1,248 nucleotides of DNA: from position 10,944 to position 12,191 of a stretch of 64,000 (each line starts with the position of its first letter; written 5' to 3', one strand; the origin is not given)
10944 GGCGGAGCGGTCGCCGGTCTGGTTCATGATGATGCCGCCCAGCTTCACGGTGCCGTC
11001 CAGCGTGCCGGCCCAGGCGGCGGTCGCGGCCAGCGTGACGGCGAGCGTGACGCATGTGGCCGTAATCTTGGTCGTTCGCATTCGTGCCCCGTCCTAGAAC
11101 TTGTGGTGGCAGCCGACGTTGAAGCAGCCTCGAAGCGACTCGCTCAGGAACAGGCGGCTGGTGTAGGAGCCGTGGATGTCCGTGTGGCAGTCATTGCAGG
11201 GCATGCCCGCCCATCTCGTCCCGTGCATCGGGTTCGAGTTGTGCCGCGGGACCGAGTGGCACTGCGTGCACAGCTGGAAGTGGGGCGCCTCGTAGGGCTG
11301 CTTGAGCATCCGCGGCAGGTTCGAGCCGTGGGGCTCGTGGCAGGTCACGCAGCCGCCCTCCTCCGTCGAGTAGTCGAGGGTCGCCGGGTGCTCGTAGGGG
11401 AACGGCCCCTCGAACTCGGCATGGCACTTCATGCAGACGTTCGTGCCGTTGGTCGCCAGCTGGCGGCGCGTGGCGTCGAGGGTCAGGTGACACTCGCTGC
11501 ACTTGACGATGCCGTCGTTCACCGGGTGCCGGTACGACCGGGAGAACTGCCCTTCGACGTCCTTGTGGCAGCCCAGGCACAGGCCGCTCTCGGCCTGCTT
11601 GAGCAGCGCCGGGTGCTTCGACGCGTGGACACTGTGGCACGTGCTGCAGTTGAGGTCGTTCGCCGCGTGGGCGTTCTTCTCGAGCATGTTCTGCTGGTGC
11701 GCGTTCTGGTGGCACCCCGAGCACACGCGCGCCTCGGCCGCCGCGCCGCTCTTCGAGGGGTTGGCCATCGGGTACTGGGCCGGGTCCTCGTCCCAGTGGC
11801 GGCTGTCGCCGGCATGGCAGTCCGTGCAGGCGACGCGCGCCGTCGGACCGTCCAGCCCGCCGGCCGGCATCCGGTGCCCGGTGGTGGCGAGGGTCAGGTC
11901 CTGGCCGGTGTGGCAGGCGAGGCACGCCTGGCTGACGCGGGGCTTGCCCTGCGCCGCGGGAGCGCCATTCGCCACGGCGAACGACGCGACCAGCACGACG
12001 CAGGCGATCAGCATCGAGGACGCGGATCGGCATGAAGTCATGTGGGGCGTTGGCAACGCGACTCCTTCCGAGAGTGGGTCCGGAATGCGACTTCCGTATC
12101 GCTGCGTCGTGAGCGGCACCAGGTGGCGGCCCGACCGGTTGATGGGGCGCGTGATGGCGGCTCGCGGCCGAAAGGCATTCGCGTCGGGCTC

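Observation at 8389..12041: Second, compact porin-cytochrome module (10-heme cytochrome, barrel, 6-heme lipoprotein cytochrome)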

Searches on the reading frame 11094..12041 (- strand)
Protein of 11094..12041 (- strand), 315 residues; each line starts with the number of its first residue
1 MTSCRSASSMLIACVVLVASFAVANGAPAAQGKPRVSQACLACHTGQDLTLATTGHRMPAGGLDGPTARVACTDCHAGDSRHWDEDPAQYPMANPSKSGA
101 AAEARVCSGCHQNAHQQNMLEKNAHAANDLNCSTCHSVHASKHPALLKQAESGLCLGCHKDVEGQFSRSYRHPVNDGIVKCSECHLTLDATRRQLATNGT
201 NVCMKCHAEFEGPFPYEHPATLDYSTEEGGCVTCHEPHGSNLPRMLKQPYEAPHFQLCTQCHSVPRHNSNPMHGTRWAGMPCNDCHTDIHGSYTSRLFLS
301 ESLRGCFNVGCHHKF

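Call 4: search_protein_families(library=pfam, proteins=[window:11094-12041:-], max_evalue=1)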
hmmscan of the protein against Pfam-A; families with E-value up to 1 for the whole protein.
window:11094-12041:- (315 aa): 9 families
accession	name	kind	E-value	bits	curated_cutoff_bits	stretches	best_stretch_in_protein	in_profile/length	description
PF09699.15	Paired_CXXCH_1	-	2.1e-30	104.6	20.6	4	227-263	5-37/41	Doubled CXXCH motif (Paired_CXXCH_1)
PF22678.1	Cytochrom_c_NrfB-like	-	5.1e-11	43.3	27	2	72-145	1-74/89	Cytochrome c-type protein NrfB-like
PF14522.11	Cytochrome_C7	-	4.1e-10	39.8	24.8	5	70-137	14-67/67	Cytochrome c7 and related cytochrome c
PF14537.11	Cytochrom_c3_2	-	1.6e-09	38.6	25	4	124-207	1-78/79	Cytochrome c3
PF22113.1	Mtrc-MtrF_II-IV_dom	-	1.2e-06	28.6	30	3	65-141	77-168/176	Outer membrane cytochrome MtrC/MtrF-like, domains II/IV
PF13435.11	Cytochrome_C554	-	0.022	16.1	20.8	1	71-137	1-84/84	Cytochrome c554 and c-prime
PF03264.19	Cytochrom_NNT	-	0.071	13.3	24.1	2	21-77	20-73/174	NapC/NirT cytochrome c family, N-terminal region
PF06945.18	DUF1289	-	0.2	12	27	0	151-161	11-21/47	Protein of unknown function (DUF1289)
PF01258.23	zf-dskA_traR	-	0.21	12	24.9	1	178-211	5-35/36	Prokaryotic dksA/traR C4-type zinc finger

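Call 5: search_protein_families(library=ncbifam, proteins=[window:11094-12041:-], max_evalue=1)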
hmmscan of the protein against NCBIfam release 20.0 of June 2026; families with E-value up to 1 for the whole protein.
window:11094-12041:- (315 aa): 11 families
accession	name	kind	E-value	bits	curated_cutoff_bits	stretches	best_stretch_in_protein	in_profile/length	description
TIGR03508.1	decahem_SO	subfamily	1.3e-49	169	192.2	1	38-295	3-257/258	DmsE family decaheme c-type cytochrome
NF041028.1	decahem_GSU2203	exception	8.6e-41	140.2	325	2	10-268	8-258/317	GSU2203 family decaheme c-type cytochrome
TIGR01905.1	paired_CXXCH_1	subfamily_domain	2.2e-24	85.1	25.2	3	128-163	5-40/41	doubled CXXCH domain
NF008659.0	PRK11659.1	equivalog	1.1e-10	41.5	184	1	37-163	46-171/188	cytochrome c nitrite reductase pentaheme subunit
TIGR03153.1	cytochr_NrfH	equivalog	5.4e-10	39.5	134.2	3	24-77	15-60/138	cytochrome c nitrite reductase small subunit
TIGR03146.1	cyt_nit_nrfB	equivalog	8.1e-08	32.7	166.6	2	37-162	11-144/145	cytochrome c nitrite reductase pentaheme subunit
NF045722.1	c3_cytochr_TmcA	equivalog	5.3e-05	23.1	114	2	101-162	54-113/125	acidic tetraheme cytochrome c3 TmcA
NF049875.1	NetB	exception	0.00061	19.7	380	1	105-160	139-196/211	Nrf-like electron transfer protein NetB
TIGR04315.1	octaheme_Shew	subfamily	0.0026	16.8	375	1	68-142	186-256/440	tetrathionate reductase family octaheme c-type cytochrome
TIGR02419.1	C4_traR_proteo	subfamily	0.036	14.6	59.7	1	171-211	23-64/64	phage/conjugal plasmid C-4 type zinc finger protein, TraR family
NF008243.0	PRK11019.1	equivalog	0.069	13.6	96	1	175-210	33-67/88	DksA/TraR family C4-type zinc finger protein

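Call 10: search_solved_structures(query=window:11094-12041:-, max_evalue=0.01)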
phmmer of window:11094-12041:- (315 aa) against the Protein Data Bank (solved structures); distinct sequences matched with E-value up to 0.01: 4.
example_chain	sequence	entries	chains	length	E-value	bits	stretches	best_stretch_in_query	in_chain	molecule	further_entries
6r2q_A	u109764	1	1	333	2.9e-24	89.3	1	33-292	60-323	Cystathionine beta-synthase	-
7tfs_A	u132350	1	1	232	9.6e-05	25.1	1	20-160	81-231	Cytochrome c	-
8k9e_A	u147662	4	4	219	0.00042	23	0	123-163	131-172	Cytochrome c7-like domain-containing protein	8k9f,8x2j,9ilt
2ozy_A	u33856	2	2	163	0.001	21.8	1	37-162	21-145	Cytochrome c-type protein nrfB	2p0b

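Call 35: search_solved_structures(query=window:11094-12041:-, max_evalue=1e-10, show_alignments=1)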
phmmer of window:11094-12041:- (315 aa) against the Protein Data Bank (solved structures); distinct sequences matched with E-value up to 1e-10: 1.
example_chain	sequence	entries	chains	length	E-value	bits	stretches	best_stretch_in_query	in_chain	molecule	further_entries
6r2q_A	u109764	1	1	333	2.9e-24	89.3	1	33-292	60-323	Cystathionine beta-synthase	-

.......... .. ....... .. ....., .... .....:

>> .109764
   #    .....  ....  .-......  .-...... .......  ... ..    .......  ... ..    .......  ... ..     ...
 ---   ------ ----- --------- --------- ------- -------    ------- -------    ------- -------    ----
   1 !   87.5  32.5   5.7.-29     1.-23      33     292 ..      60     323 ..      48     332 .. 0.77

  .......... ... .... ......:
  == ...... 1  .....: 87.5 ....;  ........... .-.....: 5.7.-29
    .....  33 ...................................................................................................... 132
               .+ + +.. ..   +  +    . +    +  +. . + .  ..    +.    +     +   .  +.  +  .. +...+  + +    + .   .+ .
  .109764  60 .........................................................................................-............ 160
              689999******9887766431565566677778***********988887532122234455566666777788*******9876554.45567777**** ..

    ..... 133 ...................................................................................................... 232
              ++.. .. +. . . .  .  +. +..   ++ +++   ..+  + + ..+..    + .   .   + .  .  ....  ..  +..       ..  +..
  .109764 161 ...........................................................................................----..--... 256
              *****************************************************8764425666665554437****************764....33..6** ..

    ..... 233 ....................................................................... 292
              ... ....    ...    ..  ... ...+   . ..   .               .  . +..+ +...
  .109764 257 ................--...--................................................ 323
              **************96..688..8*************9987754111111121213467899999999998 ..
